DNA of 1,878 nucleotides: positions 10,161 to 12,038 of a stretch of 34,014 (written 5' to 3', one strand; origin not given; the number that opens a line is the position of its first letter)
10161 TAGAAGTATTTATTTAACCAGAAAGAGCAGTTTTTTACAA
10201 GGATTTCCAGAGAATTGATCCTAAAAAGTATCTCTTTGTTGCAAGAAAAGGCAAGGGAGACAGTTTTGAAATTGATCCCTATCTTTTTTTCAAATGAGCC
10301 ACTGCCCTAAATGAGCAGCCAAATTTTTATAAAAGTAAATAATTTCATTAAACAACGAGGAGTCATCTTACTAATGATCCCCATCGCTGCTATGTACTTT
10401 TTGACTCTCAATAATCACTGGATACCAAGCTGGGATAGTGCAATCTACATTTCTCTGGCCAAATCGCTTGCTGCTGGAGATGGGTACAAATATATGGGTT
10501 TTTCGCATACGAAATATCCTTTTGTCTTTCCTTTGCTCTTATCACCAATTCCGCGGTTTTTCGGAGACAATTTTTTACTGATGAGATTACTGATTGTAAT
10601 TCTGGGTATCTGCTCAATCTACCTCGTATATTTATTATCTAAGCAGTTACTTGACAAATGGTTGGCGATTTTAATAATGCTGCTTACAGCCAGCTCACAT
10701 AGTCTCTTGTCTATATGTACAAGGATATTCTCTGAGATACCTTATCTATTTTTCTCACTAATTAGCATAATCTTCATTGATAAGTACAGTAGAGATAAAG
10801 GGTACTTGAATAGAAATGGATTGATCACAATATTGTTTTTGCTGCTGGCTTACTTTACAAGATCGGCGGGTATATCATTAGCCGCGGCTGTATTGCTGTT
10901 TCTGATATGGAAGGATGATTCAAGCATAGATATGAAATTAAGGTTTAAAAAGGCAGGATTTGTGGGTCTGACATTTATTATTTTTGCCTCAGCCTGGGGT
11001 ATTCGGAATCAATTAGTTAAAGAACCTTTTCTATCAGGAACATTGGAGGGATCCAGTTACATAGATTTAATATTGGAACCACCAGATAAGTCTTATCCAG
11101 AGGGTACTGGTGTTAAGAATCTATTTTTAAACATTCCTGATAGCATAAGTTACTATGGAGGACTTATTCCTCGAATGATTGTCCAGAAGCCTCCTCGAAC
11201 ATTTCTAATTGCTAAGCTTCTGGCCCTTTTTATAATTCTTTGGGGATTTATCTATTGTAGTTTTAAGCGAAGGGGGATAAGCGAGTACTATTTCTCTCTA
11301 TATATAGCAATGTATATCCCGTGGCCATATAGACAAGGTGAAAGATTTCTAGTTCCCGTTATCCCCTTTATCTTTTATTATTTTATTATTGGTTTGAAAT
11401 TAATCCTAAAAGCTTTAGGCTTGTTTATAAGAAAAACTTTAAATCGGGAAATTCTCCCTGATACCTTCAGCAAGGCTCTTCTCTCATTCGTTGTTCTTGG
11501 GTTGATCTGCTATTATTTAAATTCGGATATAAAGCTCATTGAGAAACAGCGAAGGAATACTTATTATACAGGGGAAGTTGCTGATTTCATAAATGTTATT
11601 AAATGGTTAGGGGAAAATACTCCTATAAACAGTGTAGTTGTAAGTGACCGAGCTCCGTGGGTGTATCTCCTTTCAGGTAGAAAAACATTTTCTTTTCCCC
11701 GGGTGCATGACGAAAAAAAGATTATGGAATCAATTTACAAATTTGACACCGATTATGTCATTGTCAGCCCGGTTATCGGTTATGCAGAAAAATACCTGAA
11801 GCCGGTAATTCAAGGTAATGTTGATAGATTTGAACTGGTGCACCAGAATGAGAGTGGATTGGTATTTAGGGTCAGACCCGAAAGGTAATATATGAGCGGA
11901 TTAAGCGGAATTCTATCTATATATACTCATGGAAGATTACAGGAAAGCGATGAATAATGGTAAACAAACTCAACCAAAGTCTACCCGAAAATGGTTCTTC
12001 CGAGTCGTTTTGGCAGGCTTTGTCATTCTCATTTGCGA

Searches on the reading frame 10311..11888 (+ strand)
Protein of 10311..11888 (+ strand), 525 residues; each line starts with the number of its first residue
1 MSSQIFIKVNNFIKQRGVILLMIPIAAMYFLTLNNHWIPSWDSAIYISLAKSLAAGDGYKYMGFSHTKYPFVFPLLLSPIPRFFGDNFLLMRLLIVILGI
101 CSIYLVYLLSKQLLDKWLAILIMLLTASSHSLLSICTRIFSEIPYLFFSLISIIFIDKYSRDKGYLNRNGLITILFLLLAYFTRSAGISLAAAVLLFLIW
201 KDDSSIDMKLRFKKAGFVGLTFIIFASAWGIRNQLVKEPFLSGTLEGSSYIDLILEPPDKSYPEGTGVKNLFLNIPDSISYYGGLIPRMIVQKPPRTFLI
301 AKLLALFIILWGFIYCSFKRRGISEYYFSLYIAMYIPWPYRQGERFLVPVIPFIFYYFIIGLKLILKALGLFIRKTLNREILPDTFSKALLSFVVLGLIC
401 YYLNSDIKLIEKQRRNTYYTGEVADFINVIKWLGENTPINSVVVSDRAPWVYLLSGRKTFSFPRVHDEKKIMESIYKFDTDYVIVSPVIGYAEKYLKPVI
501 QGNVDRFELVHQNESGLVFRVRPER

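Call 3: search_protein_families(library=pfam, proteins=[window:10311-11888:+], max_evalue=0.01)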
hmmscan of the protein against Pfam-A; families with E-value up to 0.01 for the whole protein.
window:10311-11888:+ (525 aa): 2 families
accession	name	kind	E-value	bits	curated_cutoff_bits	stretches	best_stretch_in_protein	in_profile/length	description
PF13231.12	PMT_2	-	2.1e-09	38.2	26.1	1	70-227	3-158/160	Dolichyl-phosphate-mannose-protein mannosyltransferase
PF02366.24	PMT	-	5.6e-06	26.5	22.7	1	81-200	74-198/245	Dolichyl-phosphate-mannose-protein mannosyltransferase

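Call 7: search_protein_families(library=ncbifam, proteins=[window:10311-11888:+], max_evalue=0.01)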
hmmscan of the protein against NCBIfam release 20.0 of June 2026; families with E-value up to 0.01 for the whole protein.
window:10311-11888:+ (525 aa): 1 family
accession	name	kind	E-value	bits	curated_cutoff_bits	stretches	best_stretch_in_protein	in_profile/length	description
TIGR03663.1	TIGR03663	subfamily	0.00017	20.8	126.25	1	26-163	11-144/435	flippase activity-associated protein Agl23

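Call 57: search_solved_structures(query=window:10311-11888:+, max_evalue=1)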
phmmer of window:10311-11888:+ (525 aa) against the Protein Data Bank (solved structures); distinct sequences matched with E-value up to 1: 1.
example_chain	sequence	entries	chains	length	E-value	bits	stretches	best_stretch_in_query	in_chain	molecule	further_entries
7ymi_B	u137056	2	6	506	0.18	14.4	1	11-64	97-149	Photosystem II CP47 reaction center protein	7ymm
